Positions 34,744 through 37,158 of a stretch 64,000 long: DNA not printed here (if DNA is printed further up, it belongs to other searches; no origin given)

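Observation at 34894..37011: Cytoplasmic AmiC/UrtA-like sensor fused to a degenerate sigma-54-EBP module, divergent from the urt-ure operon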

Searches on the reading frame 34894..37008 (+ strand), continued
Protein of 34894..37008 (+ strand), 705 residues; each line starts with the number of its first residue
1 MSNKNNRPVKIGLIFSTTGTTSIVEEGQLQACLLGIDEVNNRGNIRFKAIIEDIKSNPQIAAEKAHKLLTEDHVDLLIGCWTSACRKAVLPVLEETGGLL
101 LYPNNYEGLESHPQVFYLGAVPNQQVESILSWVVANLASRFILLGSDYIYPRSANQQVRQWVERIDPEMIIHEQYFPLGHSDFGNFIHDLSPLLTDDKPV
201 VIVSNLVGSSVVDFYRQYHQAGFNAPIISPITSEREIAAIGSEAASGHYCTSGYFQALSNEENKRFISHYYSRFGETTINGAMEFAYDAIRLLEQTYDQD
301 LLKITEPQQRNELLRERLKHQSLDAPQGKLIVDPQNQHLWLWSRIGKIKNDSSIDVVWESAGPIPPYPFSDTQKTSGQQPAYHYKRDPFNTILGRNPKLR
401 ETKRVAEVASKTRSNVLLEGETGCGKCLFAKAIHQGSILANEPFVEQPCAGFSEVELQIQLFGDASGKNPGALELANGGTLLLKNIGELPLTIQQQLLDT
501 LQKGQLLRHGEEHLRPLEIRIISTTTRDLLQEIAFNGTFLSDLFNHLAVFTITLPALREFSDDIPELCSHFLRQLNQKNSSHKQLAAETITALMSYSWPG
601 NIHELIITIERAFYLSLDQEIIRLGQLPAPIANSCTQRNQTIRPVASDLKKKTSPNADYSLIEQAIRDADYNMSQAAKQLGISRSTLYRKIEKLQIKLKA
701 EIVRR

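Call 13: find_related_loci(query=A1, collection=genome_contigs, flank=8000)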
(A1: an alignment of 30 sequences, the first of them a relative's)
Query A1 (705 aa) in genome_contigs; peptide patterns used: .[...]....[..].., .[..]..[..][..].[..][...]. (x = any residue, [..] = any of these).
599 stretches matched a pattern (row limit reached: there are more); 596 encode a relative of the query (tblastn E <= 1e-3); the best 80 are kept; 78 distinct loci.
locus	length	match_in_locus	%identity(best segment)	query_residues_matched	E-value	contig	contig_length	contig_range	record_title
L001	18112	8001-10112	79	1-705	0e+0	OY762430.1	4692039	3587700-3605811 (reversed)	MAG: Geopsychrobacteraceae bacterium isolate 31ebb314-3b6f-4c34-9fd3-1c731cc0fcc3 genome assembly, chromosome: 1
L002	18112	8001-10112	67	1-705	0e+0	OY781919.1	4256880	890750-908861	MAG: Geopsychrobacteraceae bacterium isolate 4e1a5015-ed3f-4373-8408-0037d4527bea genome assembly, chromosome: 1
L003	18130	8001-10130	45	10-702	0e+0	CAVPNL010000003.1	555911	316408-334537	MAG: uncultured delta proteobacterium isolate MFD09779.bin.2.131 genome assembly, contig: contig_13951, whole genome sho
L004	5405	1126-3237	42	10-697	1e-180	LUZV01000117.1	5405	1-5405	MAG: Anaerolineales bacterium Chloro_02 Chloro_02_contig_17156, whole genome shotgun sequence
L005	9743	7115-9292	41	11-696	2e-165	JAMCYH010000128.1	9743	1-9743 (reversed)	MAG: Deltaproteobacteria bacterium isolate FK_Sedi_B_Bin.36 NODE_29573_length_9743_cov_2.99509, whole genome shotgun seq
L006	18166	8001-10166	38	8-705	1e-156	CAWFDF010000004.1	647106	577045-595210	MAG: uncultured delta proteobacterium isolate MFD04716.bin.1.98 genome assembly, contig: contig_12477, whole genome shot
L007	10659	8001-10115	38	6-704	8e-156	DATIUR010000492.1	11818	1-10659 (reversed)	MAG TPA_asm: Anaeromyxobacteraceae bacterium isolate SMAG_U15986 k141_90190, whole genome shotgun sequence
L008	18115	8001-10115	38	10-696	8e-161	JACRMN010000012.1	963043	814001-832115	MAG: Deltaproteobacteria bacterium isolate NC_groundwater_1908_Pr3_S2p5_74_37 SR2-18-S2p5_coassembly_scaffold_47894, who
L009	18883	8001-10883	44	1-698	2e-97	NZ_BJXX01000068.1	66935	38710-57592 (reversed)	Aneurinibacillus danicus strain NBRC 102444 sequence068, whole genome shotgun sequence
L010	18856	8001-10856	44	6-696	1e-91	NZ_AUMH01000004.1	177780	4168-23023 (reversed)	Alicyclobacillus herbarius DSM 13609 H522DRAFT_scaffold00004.4_C, whole genome shotgun sequence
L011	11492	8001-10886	42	1-698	4e-90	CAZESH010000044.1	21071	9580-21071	MAG TPA_asm: uncultured Bacillales bacterium isolate SRP323688_co1_9 genome assembly, contig: NODE_4222_length_21071_cov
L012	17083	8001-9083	41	9-371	6e-86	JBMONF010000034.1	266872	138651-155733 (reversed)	MAG: Pseudomonadota bacterium isolate Betzabe_MAG069 MAG069_34, whole genome shotgun sequence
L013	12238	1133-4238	41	3-371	2e-85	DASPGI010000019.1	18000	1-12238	MAG TPA_asm: Alphaproteobacteria bacterium isolate SMAG_U16447 k141_1648184, whole genome shotgun sequence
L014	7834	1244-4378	41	2-371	1e-84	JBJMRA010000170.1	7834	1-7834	MAG: Hyphomicrobiales bacterium isolate H1_18_all_fractions_metab_conc_19_64_12 k255_5594621, whole genome shotgun seque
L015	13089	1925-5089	42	8-373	3e-84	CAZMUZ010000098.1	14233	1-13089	MAG TPA_asm: uncultured Rhodospirillaceae bacterium isolate binchicken_co199_93 genome assembly, contig: NODE_3001_lengt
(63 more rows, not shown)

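Call 29: list_cluster_members(proteins=[P0001, P0003, P0005, P0029])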
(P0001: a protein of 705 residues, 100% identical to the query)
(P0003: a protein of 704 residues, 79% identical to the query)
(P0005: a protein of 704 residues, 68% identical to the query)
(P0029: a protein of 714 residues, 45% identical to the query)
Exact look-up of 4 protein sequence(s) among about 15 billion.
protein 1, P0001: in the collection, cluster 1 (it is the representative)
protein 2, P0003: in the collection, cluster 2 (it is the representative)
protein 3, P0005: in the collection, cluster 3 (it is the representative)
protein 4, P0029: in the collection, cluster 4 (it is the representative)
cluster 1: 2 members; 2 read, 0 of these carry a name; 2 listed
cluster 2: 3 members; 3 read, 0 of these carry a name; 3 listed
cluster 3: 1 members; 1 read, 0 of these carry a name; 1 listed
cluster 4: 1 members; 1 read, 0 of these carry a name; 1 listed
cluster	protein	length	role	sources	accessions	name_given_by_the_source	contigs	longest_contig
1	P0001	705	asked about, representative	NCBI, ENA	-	-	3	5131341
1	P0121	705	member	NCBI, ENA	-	-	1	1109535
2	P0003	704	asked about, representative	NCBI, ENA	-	-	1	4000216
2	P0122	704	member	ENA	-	-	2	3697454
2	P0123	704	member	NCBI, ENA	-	-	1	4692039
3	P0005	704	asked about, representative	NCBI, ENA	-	-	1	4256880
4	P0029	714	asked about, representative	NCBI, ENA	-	-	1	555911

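Call 35: find_encoding_contigs(protein=P0011, flank=6000, max_places=2)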
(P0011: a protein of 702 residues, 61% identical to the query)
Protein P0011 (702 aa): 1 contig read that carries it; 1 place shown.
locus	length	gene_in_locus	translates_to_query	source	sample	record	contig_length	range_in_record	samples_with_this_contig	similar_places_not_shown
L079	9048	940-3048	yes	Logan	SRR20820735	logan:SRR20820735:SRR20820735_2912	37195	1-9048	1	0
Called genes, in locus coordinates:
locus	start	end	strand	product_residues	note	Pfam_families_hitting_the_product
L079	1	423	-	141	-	?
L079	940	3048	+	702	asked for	PF13433:Peripla_BP_5, PF13458:Peripla_BP_6, PF00158:Sigma54_activat, PF14532:Sigma54_activ_2, PF25601:AAA_lid_14, PF02954:HTH_8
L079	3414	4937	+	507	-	PF05362:Lon_C (weak), PF13541:ChlI, PF00493:MCM (faint), PF01078:Mg_chelatase, PF00158:Sigma54_activat (faint), PF07728:AAA_5 (weak), PF13335:Mg_chelatase_C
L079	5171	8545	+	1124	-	-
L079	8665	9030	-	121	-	-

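Call 36: find_encoding_contigs(protein=P0006, flank=6000, max_places=2)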
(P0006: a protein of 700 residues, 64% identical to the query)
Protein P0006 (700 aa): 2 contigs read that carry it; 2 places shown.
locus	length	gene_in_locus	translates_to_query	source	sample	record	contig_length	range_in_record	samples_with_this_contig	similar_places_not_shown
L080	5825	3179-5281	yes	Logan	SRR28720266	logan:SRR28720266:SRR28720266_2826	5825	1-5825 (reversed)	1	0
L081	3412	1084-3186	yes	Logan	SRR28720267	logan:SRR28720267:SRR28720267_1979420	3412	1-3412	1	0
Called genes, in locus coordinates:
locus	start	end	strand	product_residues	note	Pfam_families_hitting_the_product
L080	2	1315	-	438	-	?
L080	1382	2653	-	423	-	PF13433:Peripla_BP_5, PF13458:Peripla_BP_6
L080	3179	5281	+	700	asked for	PF13433:Peripla_BP_5, PF13458:Peripla_BP_6, PF00158:Sigma54_activat, PF14532:Sigma54_activ_2, PF25601:AAA_lid_14, PF02954:HTH_8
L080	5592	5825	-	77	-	?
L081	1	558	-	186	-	?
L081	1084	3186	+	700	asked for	PF13433:Peripla_BP_5, PF13458:Peripla_BP_6, PF00158:Sigma54_activat, PF14532:Sigma54_activ_2, PF25601:AAA_lid_14, PF02954:HTH_8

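Call 37: find_encoding_contigs(protein=P0002, flank=6000, max_places=2)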
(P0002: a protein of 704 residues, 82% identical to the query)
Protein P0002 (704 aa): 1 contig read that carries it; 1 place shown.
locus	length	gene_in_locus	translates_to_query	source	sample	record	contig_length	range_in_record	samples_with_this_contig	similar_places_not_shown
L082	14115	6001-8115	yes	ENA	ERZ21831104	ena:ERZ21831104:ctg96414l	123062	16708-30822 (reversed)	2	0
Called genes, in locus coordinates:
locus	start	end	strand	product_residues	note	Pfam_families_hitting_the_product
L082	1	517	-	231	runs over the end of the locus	PF00005:ABC_tran, PF13304:AAA_21 (faint)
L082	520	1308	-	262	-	PF13476:AAA_23 (faint), PF00005:ABC_tran, PF13304:AAA_21 (faint), PF12399:BCA_ABC_TP_C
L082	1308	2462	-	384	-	PF02653:BPD_transp_2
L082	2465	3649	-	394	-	PF02653:BPD_transp_2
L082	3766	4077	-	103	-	-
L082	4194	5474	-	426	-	PF13433:Peripla_BP_5, PF13458:Peripla_BP_6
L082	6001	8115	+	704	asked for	PF13433:Peripla_BP_5, PF13458:Peripla_BP_6, PF00158:Sigma54_activat, PF14532:Sigma54_activ_2, PF25601:AAA_lid_14, PF02954:HTH_8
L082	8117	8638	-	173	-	PF03205:MobB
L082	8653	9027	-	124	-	PF02391:MoaE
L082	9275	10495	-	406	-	PF03453:MoeA_N, PF00994:MoCF_biosynth, PF03454:MoeA_C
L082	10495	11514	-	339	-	PF00994:MoCF_biosynth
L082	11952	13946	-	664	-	PF02743:dCache_1, PF00672:HAMP (weak), PF00015:MCPsignal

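Call 42: search_protein_families(library=pfam, proteins=[L003:6800-7303:-, L003:5688-6788:-, L003:4635-5150:-, L003:3686-4177:-, L009:5946-7373:-, L009:5186-5860:-, L009:4535-5158:-, L009:3022-4068:-, L009:8001-10883:+], max_evalue=0.0001)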
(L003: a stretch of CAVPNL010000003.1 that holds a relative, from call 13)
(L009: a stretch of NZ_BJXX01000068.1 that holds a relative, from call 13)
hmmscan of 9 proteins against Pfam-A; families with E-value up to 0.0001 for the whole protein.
L003:6800-7303:- (167 aa): 1 family
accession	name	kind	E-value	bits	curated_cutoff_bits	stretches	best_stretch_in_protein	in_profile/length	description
PF02293.20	AmiS_UreI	-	2.5e-35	122.4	25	1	2-132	3-136/166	AmiS/UreI family transporter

L003:5688-6788:- (366 aa): 1 family
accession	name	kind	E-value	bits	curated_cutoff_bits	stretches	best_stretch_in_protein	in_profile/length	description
PF00795.27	CN_hydrolase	-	8e-41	140.5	23.2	1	61-295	17-256/256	Carbon-nitrogen hydrolase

L003:4635-5150:- (171 aa): 0 families

L003:3686-4177:- (163 aa): 1 family
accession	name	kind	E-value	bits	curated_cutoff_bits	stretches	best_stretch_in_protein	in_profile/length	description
PF02293.20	AmiS_UreI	-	1.6e-37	129.6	25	1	1-158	2-165/166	AmiS/UreI family transporter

L009:5946-7373:- (475 aa): 1 family
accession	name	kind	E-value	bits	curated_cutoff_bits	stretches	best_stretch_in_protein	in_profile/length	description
PF01425.27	Amidase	-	1.4e-126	423.6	27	1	25-448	1-445/445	Amidase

L009:5186-5860:- (224 aa): 2 families
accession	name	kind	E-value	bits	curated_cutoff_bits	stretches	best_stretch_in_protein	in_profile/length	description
PF21006.2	NHase_beta_N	-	4e-34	117.6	21.5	1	1-108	2-109/115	Nitrile hydratase beta subunit, N-terminal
PF02211.21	NHase_beta_C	-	6.1e-34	116.8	27.7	1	127-221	2-98/98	Nitrile hydratase beta subunit, C-terminal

L009:4535-5158:- (207 aa): 1 family
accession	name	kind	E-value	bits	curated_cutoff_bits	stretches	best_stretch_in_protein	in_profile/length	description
PF02979.21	NHase_alpha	-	8.6e-92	306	27.2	1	17-197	4-184/184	Nitrile hydratase, alpha chain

L009:3022-4068:- (348 aa): 1 family
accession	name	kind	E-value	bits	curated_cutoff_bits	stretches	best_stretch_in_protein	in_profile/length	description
PF00795.27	CN_hydrolase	-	5e-50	170.6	23.2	1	14-267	2-256/256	Carbon-nitrogen hydrolase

L009:8001-10883:+ (961 aa): 11 families
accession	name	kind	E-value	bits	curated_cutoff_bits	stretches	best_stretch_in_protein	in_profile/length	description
PF13433.12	Peripla_BP_5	-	2.6e-122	408.9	27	1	9-364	1-360/363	Periplasmic binding protein domain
PF00158.32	Sigma54_activat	-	2.6e-70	235.9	20.2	1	638-807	1-168/168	Sigma-54 interaction domain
PF13458.12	Peripla_BP_6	-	1.6e-68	232.3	31.7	1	9-344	2-342/343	Periplasmic binding protein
PF25601.1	AAA_lid_14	-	1.2e-24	86.4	27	1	812-893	1-81/87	AAA+ ATPase lid domain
PF14532.12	Sigma54_activ_2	-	1.3e-17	64.8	25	1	650-811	12-138/138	Sigma-54 interaction domain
PF01094.35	ANF_receptor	-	6.7e-11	42.3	25.4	1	29-327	3-337/353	Receptor family ligand binding region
PF02954.25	HTH_8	-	1.5e-10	41.1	22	1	924-957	9-42/42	Bacterial regulatory protein, Fis family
PF07728.20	AAA_5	-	1.3e-06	28.9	22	1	661-781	1-123/139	AAA domain (dynein-related subfamily)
PF01078.27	Mg_chelatase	-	3.6e-05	23.7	20.3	0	659-780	22-157/207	Magnesium chelatase, subunit ChlI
PF02796.21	HTH_7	-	6.2e-05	23.5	23.8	0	927-955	15-43/45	Helix-turn-helix domain of resolvase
PF00004.35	AAA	-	8.5e-05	23.5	21.2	0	662-781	1-110/131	ATPase family associated with various cellular activities (AAA)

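Call 51: find_encoding_contigs(protein=P0012, flank=6000, max_places=3)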
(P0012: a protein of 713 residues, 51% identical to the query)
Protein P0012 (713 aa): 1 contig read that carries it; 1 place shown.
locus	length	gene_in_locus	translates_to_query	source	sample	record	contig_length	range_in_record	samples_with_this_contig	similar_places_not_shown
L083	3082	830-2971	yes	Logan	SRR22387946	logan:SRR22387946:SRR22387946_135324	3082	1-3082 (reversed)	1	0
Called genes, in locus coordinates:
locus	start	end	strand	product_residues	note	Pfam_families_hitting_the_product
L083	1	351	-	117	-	?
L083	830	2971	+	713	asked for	PF13433:Peripla_BP_5, PF13458:Peripla_BP_6, PF01094:ANF_receptor (faint), PF00158:Sigma54_activat, PF14532:Sigma54_activ_2, PF07728:AAA_5, PF25601:AAA_lid_14, PF02954:HTH_8, +1 more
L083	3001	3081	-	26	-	?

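Call 52: find_encoding_contigs(protein=P0013, flank=6000, max_places=3)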
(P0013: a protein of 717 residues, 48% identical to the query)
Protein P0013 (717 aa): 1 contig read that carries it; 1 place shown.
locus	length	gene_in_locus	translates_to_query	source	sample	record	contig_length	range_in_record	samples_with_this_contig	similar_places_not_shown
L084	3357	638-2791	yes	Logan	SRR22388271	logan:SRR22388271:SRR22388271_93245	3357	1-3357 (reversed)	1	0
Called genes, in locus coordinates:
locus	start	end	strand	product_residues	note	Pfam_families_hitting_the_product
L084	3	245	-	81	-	?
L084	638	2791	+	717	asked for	PF13433:Peripla_BP_5, PF13458:Peripla_BP_6, PF00158:Sigma54_activat, PF14532:Sigma54_activ_2, PF07724:AAA_2 (weak), PF07728:AAA_5 (weak), PF25601:AAA_lid_14, PF02954:HTH_8, +1 more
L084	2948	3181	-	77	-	PF05016:ParE_toxin (weak)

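Call 53: find_encoding_contigs(protein=P0014, flank=6000, max_places=2)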
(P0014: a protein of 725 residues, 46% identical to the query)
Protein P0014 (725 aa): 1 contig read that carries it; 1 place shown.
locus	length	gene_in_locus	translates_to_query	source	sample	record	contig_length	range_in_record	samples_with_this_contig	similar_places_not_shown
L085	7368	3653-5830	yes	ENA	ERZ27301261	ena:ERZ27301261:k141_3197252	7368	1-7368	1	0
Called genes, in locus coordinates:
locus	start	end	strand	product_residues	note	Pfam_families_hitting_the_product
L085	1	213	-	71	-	?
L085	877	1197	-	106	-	PF03253:UT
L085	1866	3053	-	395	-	PF03069:FmdA_AmdA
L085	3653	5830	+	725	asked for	PF13433:Peripla_BP_5, PF13458:Peripla_BP_6, PF00158:Sigma54_activat, PF14532:Sigma54_activ_2, PF07728:AAA_5 (faint), PF25601:AAA_lid_14, PF02954:HTH_8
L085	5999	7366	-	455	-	?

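Call 72: predict_structure(alignment_id=A4)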
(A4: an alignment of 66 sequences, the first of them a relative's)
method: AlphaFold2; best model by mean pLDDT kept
length: 705 residues; sequences in the alignment: 66
mean_pLDDT: 85.8   pTM: 0.58
mean pLDDT of the five models: 85.8, 85.4, 85.4, 85.3, 83.4
residues with pLDDT >= 90: 405; 70-90: 228; 50-70: 31; < 50: 41
segments of 3 or more residues with pLDDT < 50: 1-4, 370-384, 639-654, 700-705
pLDDT, mean of each block of 10 residues (from residue 1): 65 89 85 97 92 91 97 95 87 92 78 89 85 90 85 84 90 88 93 87 88 94 93 85 93 92 96 92 95 93 90 92 93 90 94 92 74 30 61 89 92 93 90 94 96 93 84 94 96 95 79 81 95 88 90 90 92 94 94 84 88 92 92 67 30 57 85 73 74 75 40
secondary structure, 60 per line:
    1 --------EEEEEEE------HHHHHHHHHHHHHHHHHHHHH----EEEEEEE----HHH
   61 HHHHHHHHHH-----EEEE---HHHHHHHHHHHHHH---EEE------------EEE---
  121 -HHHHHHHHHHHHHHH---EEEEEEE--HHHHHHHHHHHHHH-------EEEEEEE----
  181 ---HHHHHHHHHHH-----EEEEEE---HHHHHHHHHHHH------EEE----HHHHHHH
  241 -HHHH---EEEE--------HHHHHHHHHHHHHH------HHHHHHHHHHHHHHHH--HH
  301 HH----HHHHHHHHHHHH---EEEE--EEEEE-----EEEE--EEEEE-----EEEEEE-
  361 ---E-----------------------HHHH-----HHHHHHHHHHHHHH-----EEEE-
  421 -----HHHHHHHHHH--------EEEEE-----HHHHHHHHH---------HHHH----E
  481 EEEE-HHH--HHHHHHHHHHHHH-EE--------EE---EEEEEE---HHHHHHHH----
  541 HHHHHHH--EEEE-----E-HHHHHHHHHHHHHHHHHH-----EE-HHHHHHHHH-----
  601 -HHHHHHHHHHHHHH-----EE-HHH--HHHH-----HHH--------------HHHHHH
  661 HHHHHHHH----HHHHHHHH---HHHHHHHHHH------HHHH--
elements in order (helices of 4 or more, strands of 3 or more residues): E9-15 H22-42 E47-53 H58-70 E76-79 H83-96 E100-102 E115-117 H122-136 E140-146 H149-162 E170-176 H184-194 E200-205 H209-220 E227-229 H234-240 H242-245 E249-252 H261-274 H281-296 H299-302 H307-318 E322-325 E328-332 E338-341 E344-348 E354-359 H388-391 H397-410 E416-419 H426-435 E444-448 H454-462 H472-475 E480-484 H491-503 E520-525 H529-536 H541-547 E550-553 H561-578 H587-595 H602-615 H629-632 H655-668 H673-680 H684-693 H700-703
